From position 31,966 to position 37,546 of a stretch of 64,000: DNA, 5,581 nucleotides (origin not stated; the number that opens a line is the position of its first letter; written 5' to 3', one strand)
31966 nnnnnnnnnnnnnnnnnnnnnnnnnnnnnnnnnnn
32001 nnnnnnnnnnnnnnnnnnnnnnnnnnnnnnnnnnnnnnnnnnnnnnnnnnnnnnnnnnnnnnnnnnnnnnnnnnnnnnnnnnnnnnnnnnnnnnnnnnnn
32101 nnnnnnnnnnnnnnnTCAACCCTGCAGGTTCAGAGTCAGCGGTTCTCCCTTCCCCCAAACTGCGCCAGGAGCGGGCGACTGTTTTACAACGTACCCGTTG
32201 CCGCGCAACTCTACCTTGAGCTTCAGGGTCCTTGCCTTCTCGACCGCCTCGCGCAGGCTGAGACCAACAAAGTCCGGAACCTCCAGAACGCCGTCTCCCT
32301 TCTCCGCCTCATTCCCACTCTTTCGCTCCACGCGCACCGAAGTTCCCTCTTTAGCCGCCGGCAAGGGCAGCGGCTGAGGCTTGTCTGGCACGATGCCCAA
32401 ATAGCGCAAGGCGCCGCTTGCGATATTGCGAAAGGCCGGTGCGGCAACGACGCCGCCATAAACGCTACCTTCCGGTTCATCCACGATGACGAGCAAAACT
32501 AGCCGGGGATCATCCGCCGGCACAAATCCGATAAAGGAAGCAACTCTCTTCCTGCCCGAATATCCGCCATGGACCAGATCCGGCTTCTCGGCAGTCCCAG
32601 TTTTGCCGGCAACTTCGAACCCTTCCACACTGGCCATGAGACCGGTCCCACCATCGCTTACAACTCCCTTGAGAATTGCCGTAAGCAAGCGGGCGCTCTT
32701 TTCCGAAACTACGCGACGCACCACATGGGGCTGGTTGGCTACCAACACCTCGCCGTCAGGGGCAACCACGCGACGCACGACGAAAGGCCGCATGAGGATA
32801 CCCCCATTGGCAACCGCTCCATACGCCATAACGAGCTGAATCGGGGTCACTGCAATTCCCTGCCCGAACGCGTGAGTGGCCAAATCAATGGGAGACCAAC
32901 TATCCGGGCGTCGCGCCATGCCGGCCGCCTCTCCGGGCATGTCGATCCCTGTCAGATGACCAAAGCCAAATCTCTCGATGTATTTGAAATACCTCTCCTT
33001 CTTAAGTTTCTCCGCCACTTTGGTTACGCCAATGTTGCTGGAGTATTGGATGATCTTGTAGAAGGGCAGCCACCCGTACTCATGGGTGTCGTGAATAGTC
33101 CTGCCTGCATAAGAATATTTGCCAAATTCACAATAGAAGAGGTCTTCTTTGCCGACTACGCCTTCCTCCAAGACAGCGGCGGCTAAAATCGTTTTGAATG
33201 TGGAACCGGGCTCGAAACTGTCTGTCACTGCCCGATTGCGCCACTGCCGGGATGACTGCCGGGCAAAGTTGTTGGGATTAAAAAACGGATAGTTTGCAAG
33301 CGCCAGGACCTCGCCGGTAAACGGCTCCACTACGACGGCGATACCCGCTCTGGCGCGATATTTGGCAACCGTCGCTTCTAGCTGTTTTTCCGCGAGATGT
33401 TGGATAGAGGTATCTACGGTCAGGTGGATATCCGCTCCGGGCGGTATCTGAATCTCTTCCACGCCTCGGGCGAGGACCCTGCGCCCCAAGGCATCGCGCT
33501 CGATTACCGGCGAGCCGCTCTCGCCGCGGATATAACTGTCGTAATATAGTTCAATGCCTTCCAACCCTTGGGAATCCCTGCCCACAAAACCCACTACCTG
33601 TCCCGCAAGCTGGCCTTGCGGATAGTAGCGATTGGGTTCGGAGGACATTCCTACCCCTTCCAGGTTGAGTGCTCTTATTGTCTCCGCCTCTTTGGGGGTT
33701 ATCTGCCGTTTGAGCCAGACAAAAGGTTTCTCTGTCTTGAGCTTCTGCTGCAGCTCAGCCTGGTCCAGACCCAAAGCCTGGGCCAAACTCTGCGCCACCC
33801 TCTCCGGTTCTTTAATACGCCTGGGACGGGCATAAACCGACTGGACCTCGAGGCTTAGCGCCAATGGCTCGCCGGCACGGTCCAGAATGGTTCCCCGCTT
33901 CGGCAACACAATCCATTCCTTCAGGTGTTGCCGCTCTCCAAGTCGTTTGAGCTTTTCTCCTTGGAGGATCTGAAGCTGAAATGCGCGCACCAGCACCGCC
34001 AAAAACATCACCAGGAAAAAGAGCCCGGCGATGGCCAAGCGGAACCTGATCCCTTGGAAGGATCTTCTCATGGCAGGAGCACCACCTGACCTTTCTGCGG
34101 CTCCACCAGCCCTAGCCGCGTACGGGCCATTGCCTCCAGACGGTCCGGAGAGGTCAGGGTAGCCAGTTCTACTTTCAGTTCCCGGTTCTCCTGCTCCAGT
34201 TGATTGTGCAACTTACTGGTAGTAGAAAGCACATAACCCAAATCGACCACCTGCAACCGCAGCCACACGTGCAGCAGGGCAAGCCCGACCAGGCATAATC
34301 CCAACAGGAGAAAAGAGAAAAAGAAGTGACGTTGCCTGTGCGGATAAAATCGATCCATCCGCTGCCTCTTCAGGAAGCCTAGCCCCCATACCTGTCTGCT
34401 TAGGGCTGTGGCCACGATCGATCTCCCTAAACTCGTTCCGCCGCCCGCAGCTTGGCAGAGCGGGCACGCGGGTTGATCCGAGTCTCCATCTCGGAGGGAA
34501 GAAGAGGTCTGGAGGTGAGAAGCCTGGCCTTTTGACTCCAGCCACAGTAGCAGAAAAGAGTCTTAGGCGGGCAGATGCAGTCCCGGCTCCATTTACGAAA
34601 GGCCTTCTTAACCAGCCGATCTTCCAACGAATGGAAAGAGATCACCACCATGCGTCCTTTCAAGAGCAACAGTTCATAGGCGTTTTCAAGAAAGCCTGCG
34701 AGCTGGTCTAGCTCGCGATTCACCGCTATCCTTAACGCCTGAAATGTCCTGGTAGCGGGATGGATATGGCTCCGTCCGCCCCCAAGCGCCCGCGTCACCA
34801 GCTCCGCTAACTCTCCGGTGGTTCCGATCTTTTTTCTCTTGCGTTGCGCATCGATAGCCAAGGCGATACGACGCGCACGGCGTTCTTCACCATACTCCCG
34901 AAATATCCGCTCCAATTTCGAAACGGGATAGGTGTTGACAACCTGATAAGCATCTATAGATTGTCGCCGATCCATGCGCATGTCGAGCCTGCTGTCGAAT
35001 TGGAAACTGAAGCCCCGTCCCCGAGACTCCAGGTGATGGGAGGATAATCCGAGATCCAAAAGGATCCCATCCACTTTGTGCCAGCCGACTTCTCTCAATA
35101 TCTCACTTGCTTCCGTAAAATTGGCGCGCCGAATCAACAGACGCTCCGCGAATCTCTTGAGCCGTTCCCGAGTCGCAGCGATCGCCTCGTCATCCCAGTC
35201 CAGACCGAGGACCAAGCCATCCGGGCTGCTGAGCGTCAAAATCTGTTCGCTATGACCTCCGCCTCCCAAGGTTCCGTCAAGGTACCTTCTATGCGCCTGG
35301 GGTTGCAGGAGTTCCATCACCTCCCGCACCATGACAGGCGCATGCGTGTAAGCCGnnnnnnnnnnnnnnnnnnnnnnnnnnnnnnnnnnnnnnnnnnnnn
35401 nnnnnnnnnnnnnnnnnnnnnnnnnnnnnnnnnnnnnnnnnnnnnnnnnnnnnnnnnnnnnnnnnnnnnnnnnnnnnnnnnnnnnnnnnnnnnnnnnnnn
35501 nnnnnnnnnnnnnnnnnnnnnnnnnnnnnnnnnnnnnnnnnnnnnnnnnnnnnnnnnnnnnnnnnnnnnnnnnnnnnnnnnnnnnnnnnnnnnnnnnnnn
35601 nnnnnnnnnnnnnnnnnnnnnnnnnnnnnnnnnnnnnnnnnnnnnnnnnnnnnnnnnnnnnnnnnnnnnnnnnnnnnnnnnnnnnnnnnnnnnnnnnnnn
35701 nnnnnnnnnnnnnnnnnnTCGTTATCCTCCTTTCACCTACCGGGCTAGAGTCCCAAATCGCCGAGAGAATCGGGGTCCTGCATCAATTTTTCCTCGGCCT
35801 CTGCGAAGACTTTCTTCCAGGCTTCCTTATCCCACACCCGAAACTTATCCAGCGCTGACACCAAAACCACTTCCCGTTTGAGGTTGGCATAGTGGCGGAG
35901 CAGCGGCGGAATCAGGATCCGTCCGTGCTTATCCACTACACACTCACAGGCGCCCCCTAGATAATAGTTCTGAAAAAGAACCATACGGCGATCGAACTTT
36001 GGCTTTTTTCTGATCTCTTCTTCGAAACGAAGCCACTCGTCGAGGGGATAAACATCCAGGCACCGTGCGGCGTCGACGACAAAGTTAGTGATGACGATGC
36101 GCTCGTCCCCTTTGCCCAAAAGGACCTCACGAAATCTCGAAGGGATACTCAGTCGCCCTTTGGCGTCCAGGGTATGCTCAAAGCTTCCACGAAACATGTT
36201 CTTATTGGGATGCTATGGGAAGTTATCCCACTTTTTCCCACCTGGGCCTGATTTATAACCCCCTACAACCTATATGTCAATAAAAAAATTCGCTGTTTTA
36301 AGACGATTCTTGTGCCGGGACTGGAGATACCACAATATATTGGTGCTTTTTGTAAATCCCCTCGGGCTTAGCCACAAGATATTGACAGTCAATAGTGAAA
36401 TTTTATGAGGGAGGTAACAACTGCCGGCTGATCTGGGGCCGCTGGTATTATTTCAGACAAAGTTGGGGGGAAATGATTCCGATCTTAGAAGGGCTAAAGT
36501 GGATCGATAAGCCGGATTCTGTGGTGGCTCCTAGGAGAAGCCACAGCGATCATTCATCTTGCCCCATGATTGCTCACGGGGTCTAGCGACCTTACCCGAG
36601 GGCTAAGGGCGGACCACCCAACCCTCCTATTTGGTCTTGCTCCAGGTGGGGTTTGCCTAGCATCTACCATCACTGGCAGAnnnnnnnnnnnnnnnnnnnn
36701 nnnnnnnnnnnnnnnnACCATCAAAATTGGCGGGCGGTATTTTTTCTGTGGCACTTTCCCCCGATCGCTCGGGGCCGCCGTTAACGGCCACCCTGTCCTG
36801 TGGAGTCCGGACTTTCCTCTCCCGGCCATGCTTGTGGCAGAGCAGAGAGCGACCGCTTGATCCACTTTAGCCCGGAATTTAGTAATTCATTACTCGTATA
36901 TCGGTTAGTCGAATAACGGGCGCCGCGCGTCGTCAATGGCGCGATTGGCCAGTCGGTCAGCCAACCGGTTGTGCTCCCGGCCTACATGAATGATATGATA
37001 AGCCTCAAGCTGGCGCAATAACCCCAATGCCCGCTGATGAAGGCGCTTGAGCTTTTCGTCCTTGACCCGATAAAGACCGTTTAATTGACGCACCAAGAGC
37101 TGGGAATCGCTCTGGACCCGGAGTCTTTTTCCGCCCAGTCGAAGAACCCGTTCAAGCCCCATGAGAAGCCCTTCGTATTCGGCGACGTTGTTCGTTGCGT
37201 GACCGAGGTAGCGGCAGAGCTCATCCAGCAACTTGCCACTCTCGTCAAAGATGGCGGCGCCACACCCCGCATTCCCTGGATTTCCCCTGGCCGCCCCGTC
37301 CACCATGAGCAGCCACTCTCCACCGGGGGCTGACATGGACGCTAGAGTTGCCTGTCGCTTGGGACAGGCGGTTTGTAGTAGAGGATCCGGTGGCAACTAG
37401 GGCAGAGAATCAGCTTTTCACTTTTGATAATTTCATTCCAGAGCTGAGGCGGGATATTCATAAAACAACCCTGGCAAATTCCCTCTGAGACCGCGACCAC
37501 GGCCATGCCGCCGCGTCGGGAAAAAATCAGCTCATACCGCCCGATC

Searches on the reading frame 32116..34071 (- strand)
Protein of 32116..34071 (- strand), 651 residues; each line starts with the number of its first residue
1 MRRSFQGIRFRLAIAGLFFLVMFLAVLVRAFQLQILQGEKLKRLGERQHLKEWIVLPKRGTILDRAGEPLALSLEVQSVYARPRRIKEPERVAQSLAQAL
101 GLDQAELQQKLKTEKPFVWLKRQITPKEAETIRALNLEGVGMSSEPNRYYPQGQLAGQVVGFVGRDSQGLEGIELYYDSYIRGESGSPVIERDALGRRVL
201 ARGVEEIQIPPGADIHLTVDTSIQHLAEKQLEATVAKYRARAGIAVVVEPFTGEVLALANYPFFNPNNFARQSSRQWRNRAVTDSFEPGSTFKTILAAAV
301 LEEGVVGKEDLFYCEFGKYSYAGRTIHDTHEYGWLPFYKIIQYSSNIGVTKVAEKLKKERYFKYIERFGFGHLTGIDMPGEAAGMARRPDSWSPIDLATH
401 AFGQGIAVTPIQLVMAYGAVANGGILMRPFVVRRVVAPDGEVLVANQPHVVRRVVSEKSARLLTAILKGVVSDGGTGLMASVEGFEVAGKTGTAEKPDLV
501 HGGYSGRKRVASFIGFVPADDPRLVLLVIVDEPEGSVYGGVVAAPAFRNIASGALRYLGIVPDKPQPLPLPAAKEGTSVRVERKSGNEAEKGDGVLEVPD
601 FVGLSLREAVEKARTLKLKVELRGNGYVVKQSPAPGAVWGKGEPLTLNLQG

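Call 24: search_protein_families(library=pfam, proteins=[window:32116-34071:-], max_evalue=0.00001)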
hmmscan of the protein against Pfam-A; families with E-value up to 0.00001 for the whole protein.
window:32116-34071:- (651 aa): 3 families
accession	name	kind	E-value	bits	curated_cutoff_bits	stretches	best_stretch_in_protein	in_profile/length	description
PF00905.27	Transpeptidase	-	2.6e-76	257.2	22.1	1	243-551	1-298/299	Penicillin binding protein transpeptidase domain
PF03717.20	PBP_dimer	-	3.6e-23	83.3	24.4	1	57-199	4-176/180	Penicillin-binding Protein dimerisation domain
PF03793.24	PASTA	-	1.3e-11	44.8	23.2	1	597-649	2-62/64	PASTA domain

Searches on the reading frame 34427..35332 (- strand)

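Call 24: search_protein_families(library=pfam, proteins=[window:34427-35332:-], max_evalue=0.00001)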
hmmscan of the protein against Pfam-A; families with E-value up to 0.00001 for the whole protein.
window:34427-35332:- (301 aa): 1 family
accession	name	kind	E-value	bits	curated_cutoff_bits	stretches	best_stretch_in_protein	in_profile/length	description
PF01795.25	Methyltransf_5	-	2.1e-103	346.5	27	1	1-300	8-308/309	MraW methylase family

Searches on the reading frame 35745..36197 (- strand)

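Call 57: search_protein_families(library=pfam, proteins=[window:35745-36197:-], max_evalue=0.01)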
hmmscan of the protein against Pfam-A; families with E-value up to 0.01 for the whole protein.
window:35745-36197:- (150 aa): 1 family
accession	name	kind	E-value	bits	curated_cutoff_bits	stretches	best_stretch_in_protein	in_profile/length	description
PF02381.23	MraZ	-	1.3e-31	108.9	23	2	80-142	2-65/72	MraZ protein, putative antitoxin-like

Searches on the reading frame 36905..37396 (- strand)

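Call 57: search_protein_families(library=pfam, proteins=[window:36905-37396:-], max_evalue=0.01)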
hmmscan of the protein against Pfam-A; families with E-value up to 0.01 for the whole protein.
window:36905-37396:- (163 aa): 3 families
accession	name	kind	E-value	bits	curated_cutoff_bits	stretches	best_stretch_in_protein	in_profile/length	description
PF13456.12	RVT_3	-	4e-25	88.5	21.6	1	32-153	2-123/123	Reverse transcriptase-like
PF00075.30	RNase_H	-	1.1e-08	35.9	25.8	1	30-154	6-140/141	RNase H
PF07277.16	SapC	-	0.00014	22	28.9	1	26-137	97-208/220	SapC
